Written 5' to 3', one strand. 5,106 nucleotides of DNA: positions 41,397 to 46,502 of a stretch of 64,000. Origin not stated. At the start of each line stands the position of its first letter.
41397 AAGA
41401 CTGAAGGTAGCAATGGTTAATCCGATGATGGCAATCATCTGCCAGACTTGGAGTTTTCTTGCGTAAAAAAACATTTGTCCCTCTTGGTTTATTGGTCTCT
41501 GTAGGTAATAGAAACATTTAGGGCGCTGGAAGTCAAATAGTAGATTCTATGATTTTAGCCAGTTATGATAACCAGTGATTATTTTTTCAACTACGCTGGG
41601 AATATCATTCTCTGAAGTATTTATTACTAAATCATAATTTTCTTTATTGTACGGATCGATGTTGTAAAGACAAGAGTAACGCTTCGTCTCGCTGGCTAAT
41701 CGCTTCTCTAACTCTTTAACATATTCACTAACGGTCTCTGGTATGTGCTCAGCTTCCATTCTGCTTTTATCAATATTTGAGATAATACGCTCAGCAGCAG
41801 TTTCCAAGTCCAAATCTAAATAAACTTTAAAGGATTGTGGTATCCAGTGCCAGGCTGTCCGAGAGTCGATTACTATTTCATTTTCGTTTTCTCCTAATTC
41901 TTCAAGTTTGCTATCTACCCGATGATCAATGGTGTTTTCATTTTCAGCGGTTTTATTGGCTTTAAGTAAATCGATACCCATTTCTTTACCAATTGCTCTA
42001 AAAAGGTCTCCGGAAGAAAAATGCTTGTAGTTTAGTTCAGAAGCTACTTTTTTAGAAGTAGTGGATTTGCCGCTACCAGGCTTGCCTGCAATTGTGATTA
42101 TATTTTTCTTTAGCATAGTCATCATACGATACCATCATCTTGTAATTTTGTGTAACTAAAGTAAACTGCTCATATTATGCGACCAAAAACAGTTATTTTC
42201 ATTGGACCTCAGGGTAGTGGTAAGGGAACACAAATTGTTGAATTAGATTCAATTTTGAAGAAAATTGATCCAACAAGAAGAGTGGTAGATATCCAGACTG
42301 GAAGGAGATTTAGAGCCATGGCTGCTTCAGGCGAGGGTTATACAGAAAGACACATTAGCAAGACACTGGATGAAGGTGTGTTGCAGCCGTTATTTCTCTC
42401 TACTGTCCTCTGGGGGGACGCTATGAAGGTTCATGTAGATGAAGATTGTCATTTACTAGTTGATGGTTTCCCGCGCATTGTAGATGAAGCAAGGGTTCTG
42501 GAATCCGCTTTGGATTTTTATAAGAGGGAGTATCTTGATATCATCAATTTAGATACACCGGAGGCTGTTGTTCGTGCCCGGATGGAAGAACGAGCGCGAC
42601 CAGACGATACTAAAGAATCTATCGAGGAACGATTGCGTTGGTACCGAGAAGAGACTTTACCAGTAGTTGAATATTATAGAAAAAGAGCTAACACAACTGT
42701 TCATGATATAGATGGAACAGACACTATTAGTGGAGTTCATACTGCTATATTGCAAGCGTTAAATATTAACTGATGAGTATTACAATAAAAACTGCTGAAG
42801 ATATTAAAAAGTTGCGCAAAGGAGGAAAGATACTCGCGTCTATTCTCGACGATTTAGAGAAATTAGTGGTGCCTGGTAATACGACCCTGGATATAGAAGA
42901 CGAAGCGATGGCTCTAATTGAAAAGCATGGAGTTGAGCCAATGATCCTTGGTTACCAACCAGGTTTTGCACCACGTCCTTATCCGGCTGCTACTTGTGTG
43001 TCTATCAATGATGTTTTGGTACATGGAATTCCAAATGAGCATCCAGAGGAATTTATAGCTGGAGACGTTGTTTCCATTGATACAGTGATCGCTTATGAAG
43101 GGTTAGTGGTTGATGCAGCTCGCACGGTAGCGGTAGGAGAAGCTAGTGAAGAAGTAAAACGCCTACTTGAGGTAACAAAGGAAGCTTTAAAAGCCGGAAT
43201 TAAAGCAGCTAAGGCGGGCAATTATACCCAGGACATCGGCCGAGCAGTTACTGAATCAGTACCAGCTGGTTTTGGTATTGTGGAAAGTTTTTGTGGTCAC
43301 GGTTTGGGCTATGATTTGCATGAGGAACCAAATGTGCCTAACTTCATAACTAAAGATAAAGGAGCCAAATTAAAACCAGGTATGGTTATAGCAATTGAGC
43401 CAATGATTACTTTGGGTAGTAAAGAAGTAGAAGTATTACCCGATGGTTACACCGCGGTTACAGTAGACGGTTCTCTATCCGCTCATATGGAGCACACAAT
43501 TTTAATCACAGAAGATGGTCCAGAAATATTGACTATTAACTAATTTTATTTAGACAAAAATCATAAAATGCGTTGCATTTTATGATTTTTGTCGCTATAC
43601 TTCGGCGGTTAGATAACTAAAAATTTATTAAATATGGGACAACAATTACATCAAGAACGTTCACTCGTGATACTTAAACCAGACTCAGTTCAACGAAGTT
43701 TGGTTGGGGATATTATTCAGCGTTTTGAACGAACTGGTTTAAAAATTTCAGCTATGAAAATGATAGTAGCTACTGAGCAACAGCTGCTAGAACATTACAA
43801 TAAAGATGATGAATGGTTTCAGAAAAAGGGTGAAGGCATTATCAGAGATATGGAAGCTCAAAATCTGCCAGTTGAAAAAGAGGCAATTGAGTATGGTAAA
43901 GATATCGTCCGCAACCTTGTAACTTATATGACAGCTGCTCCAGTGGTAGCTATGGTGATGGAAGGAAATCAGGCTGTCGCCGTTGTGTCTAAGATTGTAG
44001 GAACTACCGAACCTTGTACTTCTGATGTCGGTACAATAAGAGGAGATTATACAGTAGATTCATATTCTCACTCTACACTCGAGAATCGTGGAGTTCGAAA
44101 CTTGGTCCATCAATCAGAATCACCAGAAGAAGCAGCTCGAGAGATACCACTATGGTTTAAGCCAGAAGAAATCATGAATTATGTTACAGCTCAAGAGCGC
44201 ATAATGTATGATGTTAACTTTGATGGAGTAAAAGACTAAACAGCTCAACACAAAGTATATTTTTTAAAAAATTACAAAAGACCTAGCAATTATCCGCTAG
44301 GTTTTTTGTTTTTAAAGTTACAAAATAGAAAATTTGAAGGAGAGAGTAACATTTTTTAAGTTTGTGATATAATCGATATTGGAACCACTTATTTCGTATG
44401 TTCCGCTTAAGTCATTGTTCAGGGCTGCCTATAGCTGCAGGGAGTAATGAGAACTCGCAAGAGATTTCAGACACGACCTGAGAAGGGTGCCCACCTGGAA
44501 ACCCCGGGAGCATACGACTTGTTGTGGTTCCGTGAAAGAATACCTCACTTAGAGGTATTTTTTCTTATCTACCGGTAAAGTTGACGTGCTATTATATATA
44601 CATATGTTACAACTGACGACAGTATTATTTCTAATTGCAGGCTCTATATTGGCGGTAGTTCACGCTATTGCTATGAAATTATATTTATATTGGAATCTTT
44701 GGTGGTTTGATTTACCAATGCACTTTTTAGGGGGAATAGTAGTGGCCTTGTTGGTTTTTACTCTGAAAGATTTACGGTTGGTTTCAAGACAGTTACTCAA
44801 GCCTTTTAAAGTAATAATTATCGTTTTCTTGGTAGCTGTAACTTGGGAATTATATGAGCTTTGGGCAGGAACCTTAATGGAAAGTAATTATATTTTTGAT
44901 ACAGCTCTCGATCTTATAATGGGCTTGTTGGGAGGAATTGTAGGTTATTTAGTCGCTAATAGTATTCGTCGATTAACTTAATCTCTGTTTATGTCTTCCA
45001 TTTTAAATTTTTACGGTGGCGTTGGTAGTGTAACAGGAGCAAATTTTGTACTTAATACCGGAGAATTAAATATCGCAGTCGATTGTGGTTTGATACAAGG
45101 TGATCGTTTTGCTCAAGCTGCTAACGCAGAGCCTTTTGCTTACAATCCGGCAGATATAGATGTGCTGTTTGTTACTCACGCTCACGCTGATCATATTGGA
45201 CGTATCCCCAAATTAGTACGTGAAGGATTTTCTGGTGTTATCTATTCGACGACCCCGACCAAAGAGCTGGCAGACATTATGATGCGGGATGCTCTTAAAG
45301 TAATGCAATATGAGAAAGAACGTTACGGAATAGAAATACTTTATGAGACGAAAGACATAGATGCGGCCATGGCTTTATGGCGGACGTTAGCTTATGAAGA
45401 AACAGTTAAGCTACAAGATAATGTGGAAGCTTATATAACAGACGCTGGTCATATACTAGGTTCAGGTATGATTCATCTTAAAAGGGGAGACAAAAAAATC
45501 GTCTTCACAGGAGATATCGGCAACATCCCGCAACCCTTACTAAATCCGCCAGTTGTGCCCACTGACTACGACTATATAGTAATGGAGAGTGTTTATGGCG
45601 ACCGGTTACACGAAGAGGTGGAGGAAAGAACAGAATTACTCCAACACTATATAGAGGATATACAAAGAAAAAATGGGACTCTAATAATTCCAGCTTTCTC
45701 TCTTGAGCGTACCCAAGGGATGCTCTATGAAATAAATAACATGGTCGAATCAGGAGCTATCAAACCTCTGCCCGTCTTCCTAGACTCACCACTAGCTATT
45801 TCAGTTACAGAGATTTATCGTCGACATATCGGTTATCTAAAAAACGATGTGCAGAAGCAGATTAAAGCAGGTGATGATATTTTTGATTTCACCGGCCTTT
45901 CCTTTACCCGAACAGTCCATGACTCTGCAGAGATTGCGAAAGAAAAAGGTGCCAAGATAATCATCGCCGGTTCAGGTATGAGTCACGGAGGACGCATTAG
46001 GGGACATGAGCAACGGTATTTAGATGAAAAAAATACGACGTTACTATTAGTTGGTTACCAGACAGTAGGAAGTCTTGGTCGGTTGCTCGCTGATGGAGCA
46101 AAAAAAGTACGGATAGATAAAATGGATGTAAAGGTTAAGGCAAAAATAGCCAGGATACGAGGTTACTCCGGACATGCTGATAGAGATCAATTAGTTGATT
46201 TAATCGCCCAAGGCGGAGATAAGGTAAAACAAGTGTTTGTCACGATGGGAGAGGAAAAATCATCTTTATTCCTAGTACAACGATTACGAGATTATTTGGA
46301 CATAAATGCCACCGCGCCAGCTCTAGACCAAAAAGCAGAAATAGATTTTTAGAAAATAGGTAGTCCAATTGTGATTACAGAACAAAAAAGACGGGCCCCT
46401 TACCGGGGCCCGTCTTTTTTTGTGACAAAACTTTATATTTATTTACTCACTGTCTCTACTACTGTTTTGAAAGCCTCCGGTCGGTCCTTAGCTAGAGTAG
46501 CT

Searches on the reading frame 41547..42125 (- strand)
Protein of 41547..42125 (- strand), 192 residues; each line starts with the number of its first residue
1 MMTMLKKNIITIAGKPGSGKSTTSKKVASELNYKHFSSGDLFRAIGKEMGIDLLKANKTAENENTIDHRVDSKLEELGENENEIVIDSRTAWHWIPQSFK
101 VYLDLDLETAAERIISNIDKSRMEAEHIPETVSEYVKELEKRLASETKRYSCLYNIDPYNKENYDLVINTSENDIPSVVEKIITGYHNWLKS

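Call 9: search_protein_families(library=pfam, proteins=[window:41547-42125:-], max_evalue=0.001)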
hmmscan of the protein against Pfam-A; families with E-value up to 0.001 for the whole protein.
window:41547-42125:- (192 aa): 9 families
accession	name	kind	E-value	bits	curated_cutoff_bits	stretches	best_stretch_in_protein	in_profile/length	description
PF13189.12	Cytidylate_kin2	-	5.5e-17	62.9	28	1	9-171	1-175/176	Cytidylate kinase-like family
PF13207.12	AAA_17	-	6.3e-14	52.9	27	1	14-91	2-81/136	AAA domain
PF13238.12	AAA_18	-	1.7e-13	51.6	29.4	1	10-115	1-109/128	AAA domain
PF02224.24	Cytidylate_kin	-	6.3e-12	46.1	26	1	10-84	1-78/211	Cytidylate kinase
PF00406.28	ADK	-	1.3e-07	32.3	26.8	1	12-68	1-57/151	Adenylate kinase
PF13671.12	AAA_33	-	8.2e-06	26.6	27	1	10-88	2-77/143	AAA domain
PF01712.25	dNK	-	0.00015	22.1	27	0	97-181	123-197/203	Deoxynucleoside kinase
PF01202.28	SKI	-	0.00022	21.8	22.1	0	16-149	1-137/159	Shikimate kinase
PF13401.12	AAA_22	-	0.00077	20.2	27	0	7-57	5-40/130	AAA domain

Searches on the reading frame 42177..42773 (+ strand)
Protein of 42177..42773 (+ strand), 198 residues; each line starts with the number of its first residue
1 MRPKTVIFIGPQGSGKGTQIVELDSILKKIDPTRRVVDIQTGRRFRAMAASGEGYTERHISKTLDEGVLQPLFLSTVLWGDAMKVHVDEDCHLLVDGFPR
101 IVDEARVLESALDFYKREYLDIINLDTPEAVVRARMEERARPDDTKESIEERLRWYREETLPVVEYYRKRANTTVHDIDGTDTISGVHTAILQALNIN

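Call 9: search_protein_families(library=pfam, proteins=[window:42177-42773:+], max_evalue=0.001)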
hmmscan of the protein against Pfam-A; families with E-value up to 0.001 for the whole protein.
window:42177-42773:+ (198 aa): 3 families
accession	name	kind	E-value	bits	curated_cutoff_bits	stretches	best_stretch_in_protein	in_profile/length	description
PF00406.28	ADK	-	3.5e-24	86.1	26.8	1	9-171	2-150/151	Adenylate kinase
PF13207.12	AAA_17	-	8.3e-12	46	27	1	10-150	2-136/136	AAA domain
PF13238.12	AAA_18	-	0.00036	21.4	29.4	1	6-151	1-123/128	AAA domain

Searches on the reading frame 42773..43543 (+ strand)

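Call 9: search_protein_families(library=pfam, proteins=[window:42773-43543:+], max_evalue=0.001)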
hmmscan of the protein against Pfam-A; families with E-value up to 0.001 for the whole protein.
window:42773-43543:+ (256 aa): 1 family
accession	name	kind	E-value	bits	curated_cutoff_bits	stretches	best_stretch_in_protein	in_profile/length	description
PF00557.29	Peptidase_M24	-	1.1e-44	153.2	23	1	13-247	2-208/208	Metallopeptidase family M24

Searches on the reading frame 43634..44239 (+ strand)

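Call 9: search_protein_families(library=pfam, proteins=[window:43634-44239:+], max_evalue=0.001)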
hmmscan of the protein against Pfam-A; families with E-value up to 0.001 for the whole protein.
window:43634-44239:+ (201 aa): 1 family
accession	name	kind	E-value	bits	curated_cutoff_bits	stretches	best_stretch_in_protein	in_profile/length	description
PF00334.24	NDK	-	3.4e-40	137.5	27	2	88-180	53-135/135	Nucleoside diphosphate kinase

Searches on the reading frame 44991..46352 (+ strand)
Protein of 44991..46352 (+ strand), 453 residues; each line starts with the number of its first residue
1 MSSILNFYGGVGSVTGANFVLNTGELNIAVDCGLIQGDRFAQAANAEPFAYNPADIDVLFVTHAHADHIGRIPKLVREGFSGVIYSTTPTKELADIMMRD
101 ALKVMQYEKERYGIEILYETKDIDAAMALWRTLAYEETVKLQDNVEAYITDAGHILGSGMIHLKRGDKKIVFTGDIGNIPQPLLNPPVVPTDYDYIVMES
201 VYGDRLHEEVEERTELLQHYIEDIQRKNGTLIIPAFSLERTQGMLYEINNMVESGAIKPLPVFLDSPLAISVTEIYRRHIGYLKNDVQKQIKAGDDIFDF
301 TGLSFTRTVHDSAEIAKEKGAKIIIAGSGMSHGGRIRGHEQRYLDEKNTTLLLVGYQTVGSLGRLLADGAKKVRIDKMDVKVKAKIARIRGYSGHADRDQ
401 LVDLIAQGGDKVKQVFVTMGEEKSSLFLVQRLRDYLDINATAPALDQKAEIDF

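Call 9: search_protein_families(library=pfam, proteins=[window:44991-46352:+], max_evalue=0.001)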
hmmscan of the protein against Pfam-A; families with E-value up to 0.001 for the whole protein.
window:44991-46352:+ (453 aa): 5 families
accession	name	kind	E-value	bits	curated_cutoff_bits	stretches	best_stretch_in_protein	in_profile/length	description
PF10996.14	Beta-Casp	-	1.2e-29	103.7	27.7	1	241-365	1-119/120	Beta-Casp domain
PF16661.11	Lactamase_B_6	-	2.3e-12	47.1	27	1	21-176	2-162/193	Metallo-beta-lactamase superfamily domain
PF00753.33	Lactamase_B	-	1.2e-11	45.4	22.7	1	30-191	20-168/196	Metallo-beta-lactamase superfamily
PF07521.17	RMMBL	-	6.6e-10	39.3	21.6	1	379-443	1-63/63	Zn-dependent metallo-hydrolase RNA specificity domain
PF12706.13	Lactamase_B_2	-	2.1e-06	27.9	27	1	27-180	2-147/200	Beta-lactamase superfamily domain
